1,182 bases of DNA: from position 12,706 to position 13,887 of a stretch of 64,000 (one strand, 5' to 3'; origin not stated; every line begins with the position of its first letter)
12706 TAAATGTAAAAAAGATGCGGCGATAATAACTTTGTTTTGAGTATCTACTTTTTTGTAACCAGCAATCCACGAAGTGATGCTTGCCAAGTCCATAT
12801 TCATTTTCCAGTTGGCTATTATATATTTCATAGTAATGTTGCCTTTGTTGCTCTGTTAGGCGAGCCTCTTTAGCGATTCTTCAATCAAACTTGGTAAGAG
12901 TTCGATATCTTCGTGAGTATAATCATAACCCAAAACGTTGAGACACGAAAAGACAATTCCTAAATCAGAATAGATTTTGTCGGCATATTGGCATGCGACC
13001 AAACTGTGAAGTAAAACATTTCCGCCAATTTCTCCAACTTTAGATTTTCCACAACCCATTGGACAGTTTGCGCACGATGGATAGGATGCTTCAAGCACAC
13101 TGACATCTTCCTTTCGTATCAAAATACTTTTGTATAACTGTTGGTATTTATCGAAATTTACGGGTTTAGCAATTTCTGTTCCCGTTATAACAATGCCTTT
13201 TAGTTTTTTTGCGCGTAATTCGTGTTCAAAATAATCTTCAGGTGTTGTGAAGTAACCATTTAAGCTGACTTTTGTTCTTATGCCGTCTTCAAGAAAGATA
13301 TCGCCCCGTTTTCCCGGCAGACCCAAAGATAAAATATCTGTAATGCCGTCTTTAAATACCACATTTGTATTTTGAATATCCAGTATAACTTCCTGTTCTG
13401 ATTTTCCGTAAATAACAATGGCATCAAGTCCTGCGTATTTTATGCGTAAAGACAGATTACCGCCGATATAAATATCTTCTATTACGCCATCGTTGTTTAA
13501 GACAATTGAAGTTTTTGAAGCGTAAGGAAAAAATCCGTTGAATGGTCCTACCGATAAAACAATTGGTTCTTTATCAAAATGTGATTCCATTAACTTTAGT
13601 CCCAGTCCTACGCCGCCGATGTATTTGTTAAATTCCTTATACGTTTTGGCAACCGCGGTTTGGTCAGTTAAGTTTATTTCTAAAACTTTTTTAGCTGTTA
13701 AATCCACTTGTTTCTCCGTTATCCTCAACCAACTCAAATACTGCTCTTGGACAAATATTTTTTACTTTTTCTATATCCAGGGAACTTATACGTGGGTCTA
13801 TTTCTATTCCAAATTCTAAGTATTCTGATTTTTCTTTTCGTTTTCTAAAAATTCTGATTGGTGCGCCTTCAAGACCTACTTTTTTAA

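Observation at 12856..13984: Truncated AOR-family (tungstopterin oxidoreductase) N-domain protein plus ferredoxin embedded in the gap-pgk-tpiA operon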

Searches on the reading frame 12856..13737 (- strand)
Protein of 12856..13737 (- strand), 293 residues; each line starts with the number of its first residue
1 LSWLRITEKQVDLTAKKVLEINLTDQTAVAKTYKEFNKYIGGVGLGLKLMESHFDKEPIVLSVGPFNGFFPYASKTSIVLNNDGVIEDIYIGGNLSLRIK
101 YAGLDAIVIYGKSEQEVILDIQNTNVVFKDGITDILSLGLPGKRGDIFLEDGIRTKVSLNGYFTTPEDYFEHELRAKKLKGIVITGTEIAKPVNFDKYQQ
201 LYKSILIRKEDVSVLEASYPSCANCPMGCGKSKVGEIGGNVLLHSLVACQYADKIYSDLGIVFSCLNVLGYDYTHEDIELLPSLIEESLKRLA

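Call 3: search_protein_families(library=pfam, proteins=[window:12856-13737:-], max_evalue=1)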
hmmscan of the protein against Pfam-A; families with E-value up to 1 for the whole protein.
window:12856-13737:- (293 aa): 1 family
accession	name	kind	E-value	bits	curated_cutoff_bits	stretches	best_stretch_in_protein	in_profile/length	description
PF02730.20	AFOR_N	-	1.1e-20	74.6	29.8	1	17-130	2-128/199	Aldehyde ferredoxin oxidoreductase, N-terminal domain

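Call 4: search_protein_families(library=ncbifam, proteins=[window:12856-13737:-], max_evalue=1)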
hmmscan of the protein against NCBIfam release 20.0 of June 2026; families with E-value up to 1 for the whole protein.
window:12856-13737:- (293 aa): 1 family
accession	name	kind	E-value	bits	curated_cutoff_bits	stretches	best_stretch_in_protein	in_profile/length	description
NF007354.0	PRK09849.1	equivalog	4.3e-17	62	868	1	15-130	9-137/703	aldehyde ferredoxin oxidoreductase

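Call 5: find_homologous_proteins(query=window:12856-13737:-, max_evalue=0.001)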
Query window:12856-13737:- (293 aa): 290 proteins with E <= 0.001 among 2253 candidates; the best 120 are listed.
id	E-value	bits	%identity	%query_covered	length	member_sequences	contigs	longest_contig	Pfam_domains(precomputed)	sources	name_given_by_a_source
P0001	9.4e-183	624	100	97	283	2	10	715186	PF02730.21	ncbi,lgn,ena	-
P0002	1.8e-141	489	74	100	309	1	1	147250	PF02730.21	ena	-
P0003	1.6e-129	449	71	97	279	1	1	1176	PF02730.21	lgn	-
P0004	1.8e-117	410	64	96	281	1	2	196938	PF02730.21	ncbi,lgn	-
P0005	2.1e-115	403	64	96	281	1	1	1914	PF02730.21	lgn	-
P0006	3.3e-115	402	63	95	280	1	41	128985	PF02730.21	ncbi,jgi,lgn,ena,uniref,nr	ncbi:MAG: hypothetical protein UU64_C0005G0024 [candidate division WWE3 bacterium GW2011_GWF2_41_45]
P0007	3.7e-115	402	62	97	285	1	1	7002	PF02730.21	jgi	jgi:aldehyde:ferredoxin oxidoreductase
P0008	5.3e-115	402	62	97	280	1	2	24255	PF02730.21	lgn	-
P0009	5.3e-115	402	63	97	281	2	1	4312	PF02730.21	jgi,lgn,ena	-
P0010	2.1e-114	400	63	97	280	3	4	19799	PF02730.21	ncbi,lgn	-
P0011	2.2e-114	400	62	97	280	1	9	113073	PF02730.21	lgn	-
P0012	6.3e-114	398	62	97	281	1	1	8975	PF02730.21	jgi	jgi:aldehyde:ferredoxin oxidoreductase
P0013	8.5e-114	398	64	97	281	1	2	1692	PF02730.21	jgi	-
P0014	1.5e-113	397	62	97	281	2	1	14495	PF02730.21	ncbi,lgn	ncbi:MAG: aldehyde ferredoxin oxidoreductase N-terminal domain-containing protein [Patescibacteria g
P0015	3.1e-113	396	61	97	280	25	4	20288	PF02730.21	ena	-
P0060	1.5e-107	377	62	97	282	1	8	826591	PF02730.21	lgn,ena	-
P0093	7.9e-104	365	57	97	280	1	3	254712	PF02730.21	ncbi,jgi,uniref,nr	ncbi:hypothetical protein C4561_03960 [candidate division WWE3 bacterium]|jgi:aldehyde:ferredoxin ox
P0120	1.4e-97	345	54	96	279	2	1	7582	PF02730.21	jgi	jgi:aldehyde:ferredoxin oxidoreductase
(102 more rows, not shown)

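Call 6: search_solved_structures(query=window:12856-13737:-, max_evalue=1, show_alignments=3)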
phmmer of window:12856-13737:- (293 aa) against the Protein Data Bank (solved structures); distinct sequences matched with E-value up to 1: 12.
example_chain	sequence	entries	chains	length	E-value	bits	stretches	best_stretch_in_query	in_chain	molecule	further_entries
6x6u_A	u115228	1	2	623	8.5e-08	35.1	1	10-131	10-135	Formaldehyde:ferredoxin oxidoreductase wor5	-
6x1o_A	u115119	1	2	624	8.5e-08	35.1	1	10-131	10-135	Formaldehyde:ferredoxin oxidoreductase wor5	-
1b25_A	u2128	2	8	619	1.7e-05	27.5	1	17-127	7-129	PROTEIN (FORMALDEHYDE FERREDOXIN OXIDOREDUCTASE) | FORMALDEHYDE FERREDOXIN OXIDOREDUCTASE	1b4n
9q1t_A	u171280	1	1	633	3.2e-05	26.7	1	35-122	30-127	Tungsten-dependent aldehyde oxidoreductase WOR83 from Haloferax volcanii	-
1aor_A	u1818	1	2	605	0.00015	24.4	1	21-131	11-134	ALDEHYDE FERREDOXIN OXIDOREDUCTASE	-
4z3w_A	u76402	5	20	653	0.00082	22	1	18-131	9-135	Benzoyl-CoA reductase, putative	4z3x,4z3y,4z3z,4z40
9g7j_A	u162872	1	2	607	0.002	20.8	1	17-131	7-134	Aldehyde ferredoxin oxidoreductase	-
9mqx_D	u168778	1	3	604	0.0022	20.6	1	17-131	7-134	Aldehyde:ferredoxin oxidoreductase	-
8c0z_A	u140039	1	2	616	0.012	18.2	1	16-130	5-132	Aldehyde:ferredoxin oxidoreductase,tungsten-containing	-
4kto_A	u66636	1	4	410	0.65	12.5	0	38-67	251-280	isovaleryl-CoA dehydrogenase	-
6y8j_A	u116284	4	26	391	0.83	12.2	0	163-285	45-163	Carnitine monooxygenase oxygenase subunit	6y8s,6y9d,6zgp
6y9c_A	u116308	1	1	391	0.83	12.2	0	163-285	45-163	Carnitine monooxygenase oxygenase subunit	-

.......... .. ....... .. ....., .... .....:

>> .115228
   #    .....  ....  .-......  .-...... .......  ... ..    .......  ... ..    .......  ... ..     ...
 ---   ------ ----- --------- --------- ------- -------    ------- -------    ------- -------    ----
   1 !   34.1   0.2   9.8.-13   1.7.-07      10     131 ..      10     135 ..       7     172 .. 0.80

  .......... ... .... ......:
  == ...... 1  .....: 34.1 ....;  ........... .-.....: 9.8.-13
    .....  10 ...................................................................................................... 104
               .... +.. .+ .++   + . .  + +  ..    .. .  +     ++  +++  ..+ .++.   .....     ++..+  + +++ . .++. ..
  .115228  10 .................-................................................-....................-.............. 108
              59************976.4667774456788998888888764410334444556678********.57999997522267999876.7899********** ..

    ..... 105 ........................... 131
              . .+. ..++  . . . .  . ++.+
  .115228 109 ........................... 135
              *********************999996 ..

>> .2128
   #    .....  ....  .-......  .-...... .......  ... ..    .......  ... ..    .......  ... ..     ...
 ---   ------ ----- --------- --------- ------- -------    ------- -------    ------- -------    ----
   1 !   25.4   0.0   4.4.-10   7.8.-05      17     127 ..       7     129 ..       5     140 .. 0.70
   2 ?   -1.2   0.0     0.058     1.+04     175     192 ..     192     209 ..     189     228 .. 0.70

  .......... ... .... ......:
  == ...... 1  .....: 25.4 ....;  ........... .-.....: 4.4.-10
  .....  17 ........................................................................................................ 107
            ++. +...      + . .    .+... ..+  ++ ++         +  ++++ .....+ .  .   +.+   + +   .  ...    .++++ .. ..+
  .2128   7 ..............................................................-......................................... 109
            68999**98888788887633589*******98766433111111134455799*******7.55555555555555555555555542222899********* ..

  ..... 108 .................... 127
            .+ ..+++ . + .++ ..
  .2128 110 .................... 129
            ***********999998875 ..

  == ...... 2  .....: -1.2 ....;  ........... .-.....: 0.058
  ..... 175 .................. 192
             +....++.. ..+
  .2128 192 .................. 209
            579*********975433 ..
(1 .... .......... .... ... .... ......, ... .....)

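Call 13: find_encoding_contigs(protein=P0001, flank=10000, max_places=3)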
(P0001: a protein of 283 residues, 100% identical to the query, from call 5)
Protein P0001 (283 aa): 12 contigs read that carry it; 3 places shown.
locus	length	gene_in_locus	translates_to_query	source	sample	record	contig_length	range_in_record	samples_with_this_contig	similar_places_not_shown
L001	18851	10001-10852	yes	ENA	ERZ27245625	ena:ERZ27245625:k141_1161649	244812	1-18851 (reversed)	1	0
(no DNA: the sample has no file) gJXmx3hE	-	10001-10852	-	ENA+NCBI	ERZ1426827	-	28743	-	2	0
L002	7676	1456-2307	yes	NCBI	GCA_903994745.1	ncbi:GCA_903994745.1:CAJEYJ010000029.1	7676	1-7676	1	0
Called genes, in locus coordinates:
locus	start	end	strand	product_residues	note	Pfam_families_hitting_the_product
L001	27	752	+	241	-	PF00535:Glycos_transf_2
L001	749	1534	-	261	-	PF00398:RrnaAD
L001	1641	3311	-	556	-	PF06418:CTP_synth_N, PF00117:GATase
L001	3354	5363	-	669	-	PF00580:UvrD-helicase, PF13604:AAA_30 (faint), PF01443:Viral_helicase1 (faint), PF13245:AAA_19, PF13361:UvrD_C, PF13538:UvrD_C_2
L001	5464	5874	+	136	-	PF02643:DUF192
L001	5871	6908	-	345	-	PF00768:Peptidase_S11, PF13354:Beta-lactamase2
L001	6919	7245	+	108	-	PF00085:Thioredoxin, PF13098:Thioredoxin_2, PF14595:Thioredoxin_9 (weak), PF13905:Thioredoxin_8 (faint)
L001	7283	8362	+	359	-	PF00044:Gp_dh_N, PF02800:Gp_dh_C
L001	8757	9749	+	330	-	PF00162:PGK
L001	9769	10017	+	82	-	-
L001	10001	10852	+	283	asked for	PF02730:AFOR_N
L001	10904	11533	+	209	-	PF00121:TIM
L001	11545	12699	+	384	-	PF03816:LytR_cpsA_psr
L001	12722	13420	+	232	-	PF21694:DNA_pol3_delta_C (weak)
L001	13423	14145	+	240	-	PF04203:Sortase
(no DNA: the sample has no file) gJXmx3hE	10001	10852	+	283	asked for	PF02730:AFOR_N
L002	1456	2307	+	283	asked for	PF02730:AFOR_N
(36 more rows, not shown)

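Call 14: find_encoding_contigs(protein=P0060, flank=6000, max_places=1)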
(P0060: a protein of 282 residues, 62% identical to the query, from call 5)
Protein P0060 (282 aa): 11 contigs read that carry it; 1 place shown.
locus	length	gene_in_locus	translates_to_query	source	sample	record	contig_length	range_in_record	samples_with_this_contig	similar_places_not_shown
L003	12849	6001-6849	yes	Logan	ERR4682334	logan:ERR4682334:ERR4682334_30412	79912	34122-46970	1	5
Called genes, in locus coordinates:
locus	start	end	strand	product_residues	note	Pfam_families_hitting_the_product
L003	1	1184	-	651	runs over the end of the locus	PF00580:UvrD-helicase, PF13086:AAA_11 (faint), PF13245:AAA_19, PF13604:AAA_30 (faint), PF01443:Viral_helicase1 (faint), PF13361:UvrD_C, PF13538:UvrD_C_2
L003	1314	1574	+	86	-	-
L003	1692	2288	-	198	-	-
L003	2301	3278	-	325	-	PF00768:Peptidase_S11, PF13354:Beta-lactamase2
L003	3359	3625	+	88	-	PF00085:Thioredoxin, PF13098:Thioredoxin_2, PF13728:TraF (weak), PF13905:Thioredoxin_8 (faint), PF14595:Thioredoxin_9 (weak)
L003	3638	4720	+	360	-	PF00044:Gp_dh_N, PF02800:Gp_dh_C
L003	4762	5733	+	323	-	PF00162:PGK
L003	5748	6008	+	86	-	-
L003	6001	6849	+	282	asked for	PF02730:AFOR_N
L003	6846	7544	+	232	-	PF00121:TIM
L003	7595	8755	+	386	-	PF03816:LytR_cpsA_psr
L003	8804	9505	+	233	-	PF21694:DNA_pol3_delta_C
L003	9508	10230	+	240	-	PF04203:Sortase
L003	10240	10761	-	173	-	-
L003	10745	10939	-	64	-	-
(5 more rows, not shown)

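Call 15: find_encoding_contigs(protein=P0093, flank=6000, max_places=1)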
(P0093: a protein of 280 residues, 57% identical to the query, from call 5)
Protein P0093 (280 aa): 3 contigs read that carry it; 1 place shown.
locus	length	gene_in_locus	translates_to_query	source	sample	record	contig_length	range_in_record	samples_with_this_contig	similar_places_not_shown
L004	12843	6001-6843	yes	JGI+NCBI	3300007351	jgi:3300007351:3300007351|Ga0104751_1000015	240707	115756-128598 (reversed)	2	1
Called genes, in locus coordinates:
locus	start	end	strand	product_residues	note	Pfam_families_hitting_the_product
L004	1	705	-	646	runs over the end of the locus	PF00580:UvrD-helicase, PF13245:AAA_19, PF01443:Viral_helicase1 (faint), PF13087:AAA_12 (faint), PF13361:UvrD_C, PF13538:UvrD_C_2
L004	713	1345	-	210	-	PF00702:Hydrolase, PF12710:HAD, PF13419:HAD_2, PF13242:Hydrolase_like (weak)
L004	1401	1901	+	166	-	PF04307:YdjM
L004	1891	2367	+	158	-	PF02643:DUF192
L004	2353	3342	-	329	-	PF00768:Peptidase_S11, PF13354:Beta-lactamase2 (weak)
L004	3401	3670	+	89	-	PF00085:Thioredoxin, PF13098:Thioredoxin_2 (weak), PF13905:Thioredoxin_8 (faint)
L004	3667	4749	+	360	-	PF00044:Gp_dh_N, PF02800:Gp_dh_C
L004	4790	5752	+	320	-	PF00162:PGK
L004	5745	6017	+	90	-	-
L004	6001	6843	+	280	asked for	PF02730:AFOR_N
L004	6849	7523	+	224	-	PF00121:TIM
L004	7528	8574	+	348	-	PF03816:LytR_cpsA_psr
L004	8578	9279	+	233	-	PF21694:DNA_pol3_delta_C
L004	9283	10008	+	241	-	PF04203:Sortase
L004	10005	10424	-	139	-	-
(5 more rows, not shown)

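Call 16: find_encoding_contigs(protein=P0120, flank=6000, max_places=1)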
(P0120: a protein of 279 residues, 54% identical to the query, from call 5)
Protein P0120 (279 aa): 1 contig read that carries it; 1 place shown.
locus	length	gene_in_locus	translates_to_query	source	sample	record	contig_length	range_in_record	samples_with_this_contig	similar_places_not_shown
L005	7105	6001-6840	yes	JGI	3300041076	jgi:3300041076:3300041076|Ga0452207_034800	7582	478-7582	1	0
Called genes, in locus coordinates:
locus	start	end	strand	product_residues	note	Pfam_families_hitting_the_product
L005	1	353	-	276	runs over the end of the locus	?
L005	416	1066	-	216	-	-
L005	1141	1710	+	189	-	PF02643:DUF192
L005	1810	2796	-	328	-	PF00768:Peptidase_S11, PF13354:Beta-lactamase2 (weak)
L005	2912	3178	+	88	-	PF00085:Thioredoxin, PF13098:Thioredoxin_2, PF13728:TraF (weak), PF13905:Thioredoxin_8 (faint), PF14595:Thioredoxin_9 (weak)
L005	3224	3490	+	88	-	-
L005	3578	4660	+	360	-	PF00044:Gp_dh_N, PF02800:Gp_dh_C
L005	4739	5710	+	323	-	PF00162:PGK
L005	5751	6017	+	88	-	-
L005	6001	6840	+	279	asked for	PF02730:AFOR_N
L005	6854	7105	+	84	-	?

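Call 17: predict_structure(alignment_id=A1)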
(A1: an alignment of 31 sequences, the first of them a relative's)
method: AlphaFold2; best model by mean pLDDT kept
length: 283 residues; sequences in the alignment: 31
mean_pLDDT: 69.8   pTM: 0.70
mean pLDDT of the five models: 69.8, 69.6, 67.1, 63.8, 62.1
residues with pLDDT >= 90: 83; 70-90: 66; 50-70: 52; < 50: 82
segments of 3 or more residues with pLDDT < 50: 202-234, 239-283
pLDDT, mean of each block of 10 residues (from residue 1): 75 98 84 85 94 68 74 80 81 93 97 96 91 84 66 73 93 84 60 57 44 42 40 49 40 40 42 38 36
secondary structure, 60 per line:
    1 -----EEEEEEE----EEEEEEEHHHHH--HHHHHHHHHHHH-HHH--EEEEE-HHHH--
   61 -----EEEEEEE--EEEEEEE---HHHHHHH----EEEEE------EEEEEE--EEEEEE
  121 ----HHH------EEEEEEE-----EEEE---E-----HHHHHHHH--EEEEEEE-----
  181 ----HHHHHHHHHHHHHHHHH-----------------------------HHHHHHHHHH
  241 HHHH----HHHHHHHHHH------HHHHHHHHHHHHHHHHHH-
elements in order: E6-12 E17-23 H24-28 H31-42 E49-53 H55-58 E66-72 E75-81 H85-91 E96-100 E107-112 E115-120 E134-140 E146-149 H159-166 E169-175 H185-201 H231-244 H249-258 H265-282

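Call 22: fold_search(model_id=the predicted structure, library=pdb)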
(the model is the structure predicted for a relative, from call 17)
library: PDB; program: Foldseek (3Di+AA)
matches with E <= 10: 665; with E <= 0.001: 9
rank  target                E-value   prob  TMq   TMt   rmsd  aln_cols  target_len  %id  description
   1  9mqx_D                1.6e-12  1.00  0.58  0.29   4.7       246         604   20  Electron-bifurcating Tungstopyranopterin-containing aldehyde oxidoreductase with NADH (released 2025-07-16)
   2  9g7j_A                5.1e-12  1.00  0.58  0.29   4.1       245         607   20  Crystal structure of the tungsten-dependent aldehyde:ferredoxin oxidoreductase from Clostridium autoethanogenum. (released 2025-05-28)
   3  6x1o_A                8.2e-12  1.00  0.56  0.28   5.3       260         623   19  WOR5 from Pyrococcus furiosus, as crystallized (released 2021-11-24)
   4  1aor_A                1.7e-11  1.00  0.59  0.29   3.9       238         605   18  STRUCTURE OF A HYPERTHERMOPHILIC TUNGSTOPTERIN ENZYME, ALDEHYDE FERREDOXIN OXIDOREDUCTASE (released 1995-04-20)
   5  6x1o_C                1.9e-11  1.00  0.57  0.28   4.9       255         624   19  WOR5 from Pyrococcus furiosus, as crystallized (released 2021-11-24)
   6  4z3w_A                4.0e-11  1.00  0.55  0.26   4.2       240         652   19  Active site complex BamBC of Benzoyl Coenzyme A reductase in complex with 1,5 Dienoyl-CoA (released 2015-06-24)
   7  4z3w_C                4.3e-11  1.00  0.56  0.26   4.2       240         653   18  Active site complex BamBC of Benzoyl Coenzyme A reductase in complex with 1,5 Dienoyl-CoA (released 2015-06-24)
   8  8c0z_A                1.8e-10  1.00  0.58  0.29   5.0       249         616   18  CryoEM structure of a tungsten-containing aldehyde oxidoreductase from Aromatoleum aromaticum (released 2023-05-31)
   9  1b25_A                3.6e-10  1.00  0.57  0.28   4.1       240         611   22  FORMALDEHYDE FERREDOXIN OXIDOREDUCTASE FROM PYROCOCCUS FURIOSUS (released 1999-03-24)
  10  6u4k                  1.4e-03  0.33  0.16  0.13  18.8       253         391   11  Human talin2 residues 1-403 (released 2020-07-08)
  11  8t0a                  1.0e-02  0.21  0.16  0.13  20.8       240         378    8  Crystal structure of integrin beta-2 tail bound to the FERM-folded talin head domain with a Y270E mutation (released 2024-10-30)
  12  5c6d_A                2.9e-02  0.18  0.17  0.16  18.2       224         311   11  Crystal structure of USP7 in complex with UHRF1 (released 2015-09-09)
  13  8tee_B                7.7e-02  0.10  0.17  0.13  23.0       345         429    9  Crystal structure of Kindlin2 in complex with K794Q mutated beta1 integrin (released 2024-07-03)
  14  4v0i_A                8.7e-02  0.08  0.17  0.08  25.3       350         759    8  Water Network Determines Selectivity for a Series of Pyrimidone Indoline Amide PI3KBeta Inhibitors over PI3K-Delta (released 2015-09-30)
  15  5xpy                  9.2e-02  0.12  0.17  0.12  19.7       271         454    8  Structural basis of kindlin-mediated integrin recognition and activation (released 2017-07-26)
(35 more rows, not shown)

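Call 28: search_protein_representatives(alignment_id=A1)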
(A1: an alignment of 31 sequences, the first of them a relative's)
Query: 31 sequences, 280 profile positions. Proteins with E-value up to 0.001 (for the whole library): 915; up to 1e-10: 105; up to 1e-30: 43. The best 150 are listed.
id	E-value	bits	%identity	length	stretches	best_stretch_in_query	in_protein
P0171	1.7e-117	408.1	-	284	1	2-279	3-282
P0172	6.0e-102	357.1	-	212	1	70-280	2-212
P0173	3.1e-98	344.9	-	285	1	2-279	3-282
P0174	6.6e-98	343.8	-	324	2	62-279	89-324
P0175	3.7e-94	331.5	-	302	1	5-279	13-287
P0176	3.5e-86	305.3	-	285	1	1-279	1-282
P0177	1.0e-82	294.0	-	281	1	3-274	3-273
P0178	1.6e-79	283.5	-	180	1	100-279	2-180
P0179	3.4e-69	249.6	-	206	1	5-198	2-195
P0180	2.7e-68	246.7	-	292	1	1-270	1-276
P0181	5.9e-67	242.3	-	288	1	3-274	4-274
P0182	2.4e-66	240.3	-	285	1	5-280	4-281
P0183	8.0e-66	238.6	-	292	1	1-270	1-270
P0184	3.1e-64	233.3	-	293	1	3-274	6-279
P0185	2.1e-62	227.3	-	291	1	3-274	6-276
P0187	6.6e-60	219.1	-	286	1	1-272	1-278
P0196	5.6e-49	183.3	-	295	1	3-269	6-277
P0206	1.6e-39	152.3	-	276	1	4-274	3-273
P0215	7.7e-29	117.2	-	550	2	4-196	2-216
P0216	1.0e-28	116.8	-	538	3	7-199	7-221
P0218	2.2e-23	99.3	-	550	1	2-192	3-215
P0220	1.9e-21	93.0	-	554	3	6-197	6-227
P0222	1.5e-20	90.0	-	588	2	7-197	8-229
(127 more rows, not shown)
